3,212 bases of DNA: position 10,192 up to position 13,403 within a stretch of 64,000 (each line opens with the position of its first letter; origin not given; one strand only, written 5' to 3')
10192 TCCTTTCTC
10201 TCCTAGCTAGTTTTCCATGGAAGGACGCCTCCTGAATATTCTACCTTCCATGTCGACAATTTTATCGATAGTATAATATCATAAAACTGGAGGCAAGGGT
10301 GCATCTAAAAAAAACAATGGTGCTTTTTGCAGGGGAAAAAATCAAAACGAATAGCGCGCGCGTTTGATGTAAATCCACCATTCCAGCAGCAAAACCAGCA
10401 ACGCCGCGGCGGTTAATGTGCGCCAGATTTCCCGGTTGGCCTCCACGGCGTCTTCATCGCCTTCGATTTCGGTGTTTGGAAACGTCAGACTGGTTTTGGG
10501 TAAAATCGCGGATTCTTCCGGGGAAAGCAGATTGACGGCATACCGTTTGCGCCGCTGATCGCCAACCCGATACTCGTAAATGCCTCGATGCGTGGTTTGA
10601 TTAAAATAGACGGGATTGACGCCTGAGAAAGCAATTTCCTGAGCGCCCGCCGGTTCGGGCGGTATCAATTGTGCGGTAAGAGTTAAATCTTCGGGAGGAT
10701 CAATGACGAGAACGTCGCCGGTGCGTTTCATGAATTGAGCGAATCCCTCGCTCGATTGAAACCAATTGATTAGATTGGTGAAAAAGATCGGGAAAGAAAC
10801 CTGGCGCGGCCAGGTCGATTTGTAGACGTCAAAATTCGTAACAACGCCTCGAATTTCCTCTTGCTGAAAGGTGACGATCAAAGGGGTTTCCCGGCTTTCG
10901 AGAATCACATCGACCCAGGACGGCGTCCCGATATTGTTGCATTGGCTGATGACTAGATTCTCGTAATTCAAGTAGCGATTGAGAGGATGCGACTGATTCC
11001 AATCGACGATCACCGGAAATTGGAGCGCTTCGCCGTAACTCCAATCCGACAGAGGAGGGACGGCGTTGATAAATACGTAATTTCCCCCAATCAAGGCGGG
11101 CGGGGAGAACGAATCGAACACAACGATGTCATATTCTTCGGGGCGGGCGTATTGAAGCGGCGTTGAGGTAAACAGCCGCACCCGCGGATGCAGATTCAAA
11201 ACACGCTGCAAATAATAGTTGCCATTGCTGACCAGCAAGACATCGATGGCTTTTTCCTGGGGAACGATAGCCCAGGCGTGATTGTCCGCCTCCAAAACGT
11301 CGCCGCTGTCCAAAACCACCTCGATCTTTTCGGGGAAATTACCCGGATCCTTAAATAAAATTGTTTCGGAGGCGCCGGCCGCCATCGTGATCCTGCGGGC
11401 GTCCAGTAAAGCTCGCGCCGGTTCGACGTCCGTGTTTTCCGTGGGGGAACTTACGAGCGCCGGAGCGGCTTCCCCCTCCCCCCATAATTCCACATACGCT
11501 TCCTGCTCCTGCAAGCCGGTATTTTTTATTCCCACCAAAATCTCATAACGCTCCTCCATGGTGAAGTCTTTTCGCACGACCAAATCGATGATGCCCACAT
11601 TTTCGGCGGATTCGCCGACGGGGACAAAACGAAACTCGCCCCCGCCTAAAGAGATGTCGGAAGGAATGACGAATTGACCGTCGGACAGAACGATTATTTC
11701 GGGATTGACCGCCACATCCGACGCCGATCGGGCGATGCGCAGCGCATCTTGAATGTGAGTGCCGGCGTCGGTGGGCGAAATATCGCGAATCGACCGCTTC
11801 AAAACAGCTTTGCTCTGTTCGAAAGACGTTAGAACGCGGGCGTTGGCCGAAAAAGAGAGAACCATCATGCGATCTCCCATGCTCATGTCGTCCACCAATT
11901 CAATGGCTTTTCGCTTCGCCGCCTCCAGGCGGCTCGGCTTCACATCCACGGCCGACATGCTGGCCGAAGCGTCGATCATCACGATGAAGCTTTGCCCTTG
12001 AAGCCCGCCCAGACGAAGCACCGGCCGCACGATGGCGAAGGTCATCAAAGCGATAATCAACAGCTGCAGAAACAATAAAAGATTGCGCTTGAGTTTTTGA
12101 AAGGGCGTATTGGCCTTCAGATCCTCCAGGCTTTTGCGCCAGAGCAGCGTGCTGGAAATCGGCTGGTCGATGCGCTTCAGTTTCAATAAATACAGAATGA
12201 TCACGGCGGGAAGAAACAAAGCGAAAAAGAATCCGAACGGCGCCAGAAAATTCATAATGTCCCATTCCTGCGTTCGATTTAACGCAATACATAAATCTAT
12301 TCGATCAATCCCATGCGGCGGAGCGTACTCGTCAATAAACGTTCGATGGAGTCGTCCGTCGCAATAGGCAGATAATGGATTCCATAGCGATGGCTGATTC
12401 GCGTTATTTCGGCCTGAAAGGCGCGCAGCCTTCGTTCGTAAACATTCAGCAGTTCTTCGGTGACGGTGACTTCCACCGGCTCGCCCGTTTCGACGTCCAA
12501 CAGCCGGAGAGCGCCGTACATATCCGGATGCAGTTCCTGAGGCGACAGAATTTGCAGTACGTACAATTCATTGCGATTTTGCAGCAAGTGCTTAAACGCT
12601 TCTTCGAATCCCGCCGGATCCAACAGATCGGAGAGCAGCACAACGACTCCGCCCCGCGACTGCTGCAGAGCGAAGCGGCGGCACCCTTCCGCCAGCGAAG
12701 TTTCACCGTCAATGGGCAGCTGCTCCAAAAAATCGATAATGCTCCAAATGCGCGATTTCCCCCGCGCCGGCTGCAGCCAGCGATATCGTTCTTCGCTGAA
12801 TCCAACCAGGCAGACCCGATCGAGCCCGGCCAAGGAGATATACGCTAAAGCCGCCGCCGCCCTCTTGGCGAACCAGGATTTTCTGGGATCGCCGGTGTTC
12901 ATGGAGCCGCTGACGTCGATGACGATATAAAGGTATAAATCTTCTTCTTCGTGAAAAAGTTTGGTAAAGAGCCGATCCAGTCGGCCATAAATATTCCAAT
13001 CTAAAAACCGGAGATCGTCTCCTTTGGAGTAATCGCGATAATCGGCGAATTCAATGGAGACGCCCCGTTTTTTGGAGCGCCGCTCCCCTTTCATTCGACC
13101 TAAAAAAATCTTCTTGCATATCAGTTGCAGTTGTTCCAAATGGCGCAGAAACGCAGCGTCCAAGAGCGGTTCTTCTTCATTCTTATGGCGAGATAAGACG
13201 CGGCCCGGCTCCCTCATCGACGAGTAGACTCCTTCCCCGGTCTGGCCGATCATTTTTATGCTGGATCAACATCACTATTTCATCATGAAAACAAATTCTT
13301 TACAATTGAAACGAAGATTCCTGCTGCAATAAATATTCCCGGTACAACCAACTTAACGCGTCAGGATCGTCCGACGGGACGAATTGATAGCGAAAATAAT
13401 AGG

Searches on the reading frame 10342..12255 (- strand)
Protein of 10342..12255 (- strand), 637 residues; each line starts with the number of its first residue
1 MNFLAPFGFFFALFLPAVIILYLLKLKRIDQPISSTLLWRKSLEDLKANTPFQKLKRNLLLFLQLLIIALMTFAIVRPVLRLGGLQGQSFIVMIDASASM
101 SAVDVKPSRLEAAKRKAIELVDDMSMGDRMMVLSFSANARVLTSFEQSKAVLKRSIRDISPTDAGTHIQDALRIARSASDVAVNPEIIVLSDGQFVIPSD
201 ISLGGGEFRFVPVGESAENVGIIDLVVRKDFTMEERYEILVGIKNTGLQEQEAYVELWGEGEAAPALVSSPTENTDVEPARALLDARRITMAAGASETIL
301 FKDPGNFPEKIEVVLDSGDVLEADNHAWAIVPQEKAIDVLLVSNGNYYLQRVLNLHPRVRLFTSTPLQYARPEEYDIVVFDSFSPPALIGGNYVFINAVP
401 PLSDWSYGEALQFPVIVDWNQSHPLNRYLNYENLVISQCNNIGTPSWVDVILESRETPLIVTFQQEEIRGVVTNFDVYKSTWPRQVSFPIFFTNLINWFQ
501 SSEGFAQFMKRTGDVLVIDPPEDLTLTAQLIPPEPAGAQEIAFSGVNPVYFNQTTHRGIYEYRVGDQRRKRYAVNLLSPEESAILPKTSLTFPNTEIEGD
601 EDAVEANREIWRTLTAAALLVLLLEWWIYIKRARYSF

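Call 25: search_protein_families(library=pfam, proteins=[window:10342-12255:-], max_evalue=0.001)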
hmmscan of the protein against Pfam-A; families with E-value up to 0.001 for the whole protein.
window:10342-12255:- (637 aa): 3 families
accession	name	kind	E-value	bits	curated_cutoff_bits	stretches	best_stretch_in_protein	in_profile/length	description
PF13519.12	VWA_2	-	2.7e-20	73.4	27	1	91-194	2-107/107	von Willebrand factor type A domain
PF07584.16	BatA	-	7.9e-13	49.1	25.9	1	1-78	1-77/77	Aerotolerance regulator N-terminal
PF24157.1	DUF7408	-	8e-05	23.1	27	1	338-393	1-56/174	Domain of unknown function (DUF7408)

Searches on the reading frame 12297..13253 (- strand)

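Call 25: search_protein_families(library=pfam, proteins=[window:12297-13253:-], max_evalue=0.001)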
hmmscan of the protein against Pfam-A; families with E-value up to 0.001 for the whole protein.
window:12297-13253:- (318 aa): 2 families
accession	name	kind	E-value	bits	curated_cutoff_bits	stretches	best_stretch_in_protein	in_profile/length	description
PF01882.25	DUF58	-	3.9e-34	118.2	23.4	1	71-278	1-212/216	Protein of unknown function DUF58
PF13519.12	VWA_2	-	1.1e-10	42.5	27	1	109-209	2-105/107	von Willebrand factor type A domain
